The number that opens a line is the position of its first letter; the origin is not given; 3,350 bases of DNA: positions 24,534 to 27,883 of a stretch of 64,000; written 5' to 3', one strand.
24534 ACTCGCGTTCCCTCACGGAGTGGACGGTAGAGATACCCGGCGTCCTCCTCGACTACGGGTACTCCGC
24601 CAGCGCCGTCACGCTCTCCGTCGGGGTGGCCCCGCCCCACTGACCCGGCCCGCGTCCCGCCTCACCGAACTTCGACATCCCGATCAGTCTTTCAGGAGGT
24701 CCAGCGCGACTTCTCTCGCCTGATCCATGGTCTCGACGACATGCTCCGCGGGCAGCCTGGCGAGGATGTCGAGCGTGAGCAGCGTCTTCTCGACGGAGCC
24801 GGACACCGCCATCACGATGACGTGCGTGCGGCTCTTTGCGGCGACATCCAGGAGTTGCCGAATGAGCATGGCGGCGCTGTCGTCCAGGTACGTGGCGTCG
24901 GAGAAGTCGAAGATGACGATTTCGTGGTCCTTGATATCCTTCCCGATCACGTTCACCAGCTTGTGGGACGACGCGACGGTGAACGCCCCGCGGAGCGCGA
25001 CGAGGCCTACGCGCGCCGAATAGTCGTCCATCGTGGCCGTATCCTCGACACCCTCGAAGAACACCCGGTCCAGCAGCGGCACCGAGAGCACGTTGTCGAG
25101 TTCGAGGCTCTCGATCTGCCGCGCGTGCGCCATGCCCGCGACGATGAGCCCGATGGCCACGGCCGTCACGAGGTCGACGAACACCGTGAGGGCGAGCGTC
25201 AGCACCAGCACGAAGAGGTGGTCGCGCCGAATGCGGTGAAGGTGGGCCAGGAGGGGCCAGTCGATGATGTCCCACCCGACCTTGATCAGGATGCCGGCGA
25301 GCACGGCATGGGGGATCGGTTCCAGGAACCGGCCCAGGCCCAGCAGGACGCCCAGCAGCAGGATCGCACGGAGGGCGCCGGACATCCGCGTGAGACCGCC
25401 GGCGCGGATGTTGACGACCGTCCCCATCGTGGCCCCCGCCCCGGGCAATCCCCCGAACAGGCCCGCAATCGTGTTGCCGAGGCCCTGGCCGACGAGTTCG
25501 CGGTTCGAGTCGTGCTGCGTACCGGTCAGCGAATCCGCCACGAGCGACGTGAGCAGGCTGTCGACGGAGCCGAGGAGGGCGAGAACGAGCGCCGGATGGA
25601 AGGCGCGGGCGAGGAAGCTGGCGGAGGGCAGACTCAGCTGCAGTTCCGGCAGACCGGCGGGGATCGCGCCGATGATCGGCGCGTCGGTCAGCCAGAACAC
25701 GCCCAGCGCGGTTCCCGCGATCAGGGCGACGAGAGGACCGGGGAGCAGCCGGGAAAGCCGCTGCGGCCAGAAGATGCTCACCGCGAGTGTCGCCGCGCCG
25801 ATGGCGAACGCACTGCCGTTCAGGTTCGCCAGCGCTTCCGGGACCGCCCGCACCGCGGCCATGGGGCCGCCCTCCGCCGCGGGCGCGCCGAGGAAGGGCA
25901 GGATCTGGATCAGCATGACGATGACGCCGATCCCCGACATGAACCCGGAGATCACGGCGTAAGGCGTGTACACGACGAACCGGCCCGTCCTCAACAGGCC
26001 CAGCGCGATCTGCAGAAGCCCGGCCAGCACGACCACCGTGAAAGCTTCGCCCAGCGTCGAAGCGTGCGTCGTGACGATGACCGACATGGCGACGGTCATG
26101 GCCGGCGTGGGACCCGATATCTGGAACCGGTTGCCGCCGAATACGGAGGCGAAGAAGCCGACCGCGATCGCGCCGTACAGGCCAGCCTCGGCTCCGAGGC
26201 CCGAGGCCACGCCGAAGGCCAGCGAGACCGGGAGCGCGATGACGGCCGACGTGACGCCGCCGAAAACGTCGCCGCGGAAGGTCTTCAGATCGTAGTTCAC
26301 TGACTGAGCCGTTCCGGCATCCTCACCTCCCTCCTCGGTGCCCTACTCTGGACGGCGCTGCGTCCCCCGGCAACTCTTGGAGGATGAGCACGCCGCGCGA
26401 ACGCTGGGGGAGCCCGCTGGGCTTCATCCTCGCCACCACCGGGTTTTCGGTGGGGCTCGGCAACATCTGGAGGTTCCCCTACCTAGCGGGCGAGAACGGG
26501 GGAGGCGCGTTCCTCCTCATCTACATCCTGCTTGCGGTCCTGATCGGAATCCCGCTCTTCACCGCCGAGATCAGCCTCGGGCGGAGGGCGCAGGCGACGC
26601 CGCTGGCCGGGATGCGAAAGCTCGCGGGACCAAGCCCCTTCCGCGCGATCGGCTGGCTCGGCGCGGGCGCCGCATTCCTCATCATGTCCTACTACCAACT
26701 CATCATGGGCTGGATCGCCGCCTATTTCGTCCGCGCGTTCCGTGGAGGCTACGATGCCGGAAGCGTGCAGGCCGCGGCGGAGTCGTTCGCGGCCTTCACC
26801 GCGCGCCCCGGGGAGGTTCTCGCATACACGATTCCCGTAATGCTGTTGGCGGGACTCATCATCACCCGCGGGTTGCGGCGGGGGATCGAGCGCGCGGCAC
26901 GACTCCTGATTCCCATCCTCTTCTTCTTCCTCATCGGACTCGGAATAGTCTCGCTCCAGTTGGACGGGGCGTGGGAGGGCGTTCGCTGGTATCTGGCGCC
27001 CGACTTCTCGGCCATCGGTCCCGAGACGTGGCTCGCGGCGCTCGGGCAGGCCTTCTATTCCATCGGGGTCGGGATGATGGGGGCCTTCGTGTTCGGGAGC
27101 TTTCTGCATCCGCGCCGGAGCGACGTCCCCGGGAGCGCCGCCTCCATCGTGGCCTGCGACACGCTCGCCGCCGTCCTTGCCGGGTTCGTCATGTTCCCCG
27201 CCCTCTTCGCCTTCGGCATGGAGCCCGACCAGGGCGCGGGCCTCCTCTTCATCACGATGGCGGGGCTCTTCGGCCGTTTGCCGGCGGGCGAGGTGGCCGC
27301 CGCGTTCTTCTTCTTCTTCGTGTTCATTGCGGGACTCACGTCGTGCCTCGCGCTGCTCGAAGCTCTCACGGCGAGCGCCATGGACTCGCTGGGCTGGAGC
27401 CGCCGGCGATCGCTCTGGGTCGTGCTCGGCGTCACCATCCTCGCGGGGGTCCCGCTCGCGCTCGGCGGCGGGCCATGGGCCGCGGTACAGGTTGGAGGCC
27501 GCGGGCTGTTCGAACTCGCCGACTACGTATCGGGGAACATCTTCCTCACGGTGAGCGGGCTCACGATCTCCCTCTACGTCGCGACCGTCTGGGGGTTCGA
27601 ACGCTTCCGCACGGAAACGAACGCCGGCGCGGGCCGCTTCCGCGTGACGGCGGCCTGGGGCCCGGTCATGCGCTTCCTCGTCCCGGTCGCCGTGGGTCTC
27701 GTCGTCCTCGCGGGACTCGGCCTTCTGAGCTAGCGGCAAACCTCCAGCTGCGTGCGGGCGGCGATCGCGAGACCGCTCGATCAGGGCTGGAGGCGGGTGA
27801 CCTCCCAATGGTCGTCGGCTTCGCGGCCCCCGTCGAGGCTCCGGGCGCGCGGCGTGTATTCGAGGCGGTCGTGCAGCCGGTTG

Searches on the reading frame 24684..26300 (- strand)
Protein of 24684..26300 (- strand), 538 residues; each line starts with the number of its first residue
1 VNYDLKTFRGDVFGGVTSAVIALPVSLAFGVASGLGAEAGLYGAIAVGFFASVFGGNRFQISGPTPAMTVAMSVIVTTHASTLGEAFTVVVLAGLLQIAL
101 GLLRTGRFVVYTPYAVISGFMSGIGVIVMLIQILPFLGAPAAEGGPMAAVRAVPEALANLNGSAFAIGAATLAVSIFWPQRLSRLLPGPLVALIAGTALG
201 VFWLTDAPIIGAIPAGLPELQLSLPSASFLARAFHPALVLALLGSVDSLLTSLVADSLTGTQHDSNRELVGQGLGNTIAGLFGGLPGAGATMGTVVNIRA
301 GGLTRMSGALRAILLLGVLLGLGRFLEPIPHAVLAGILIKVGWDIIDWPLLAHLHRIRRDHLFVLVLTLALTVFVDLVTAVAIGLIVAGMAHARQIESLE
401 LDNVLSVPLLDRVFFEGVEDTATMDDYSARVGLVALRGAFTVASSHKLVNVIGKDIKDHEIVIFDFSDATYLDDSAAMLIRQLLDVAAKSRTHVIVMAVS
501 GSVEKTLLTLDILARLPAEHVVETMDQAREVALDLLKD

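Call 71: search_protein_families(library=pfam, proteins=[window:24684-26300:-], max_evalue=0.0001)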
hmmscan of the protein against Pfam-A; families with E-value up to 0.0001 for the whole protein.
window:24684-26300:- (538 aa): 2 families
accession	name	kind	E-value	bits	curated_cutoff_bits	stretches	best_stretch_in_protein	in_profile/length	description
PF00916.26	Sulfate_transp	-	1.6e-81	274.5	23.2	1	8-367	1-379/380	Sulfate permease family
PF01740.26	STAS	-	9.4e-07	29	22.6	1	430-514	9-95/106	STAS domain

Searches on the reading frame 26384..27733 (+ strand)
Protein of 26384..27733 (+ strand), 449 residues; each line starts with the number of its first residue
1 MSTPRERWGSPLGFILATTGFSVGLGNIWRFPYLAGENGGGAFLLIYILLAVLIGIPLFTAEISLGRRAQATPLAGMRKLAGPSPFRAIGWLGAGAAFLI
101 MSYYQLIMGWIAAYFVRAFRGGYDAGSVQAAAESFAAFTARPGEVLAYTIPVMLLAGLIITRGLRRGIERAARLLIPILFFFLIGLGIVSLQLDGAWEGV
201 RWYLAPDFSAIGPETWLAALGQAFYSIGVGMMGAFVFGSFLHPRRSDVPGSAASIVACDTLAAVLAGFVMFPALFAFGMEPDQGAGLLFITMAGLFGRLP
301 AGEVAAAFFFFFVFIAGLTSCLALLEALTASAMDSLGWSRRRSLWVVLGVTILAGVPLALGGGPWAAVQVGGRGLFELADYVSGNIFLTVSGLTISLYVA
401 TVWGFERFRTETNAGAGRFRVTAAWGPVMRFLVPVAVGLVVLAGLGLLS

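Call 71: search_protein_families(library=pfam, proteins=[window:26384-27733:+], max_evalue=0.0001)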
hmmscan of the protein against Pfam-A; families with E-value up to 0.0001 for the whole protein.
window:26384-27733:+ (449 aa): 1 family
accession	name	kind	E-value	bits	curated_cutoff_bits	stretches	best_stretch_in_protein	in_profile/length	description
PF00209.24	SNF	-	6.1e-58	197.2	27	2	5-120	1-114/524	Sodium:neurotransmitter symporter family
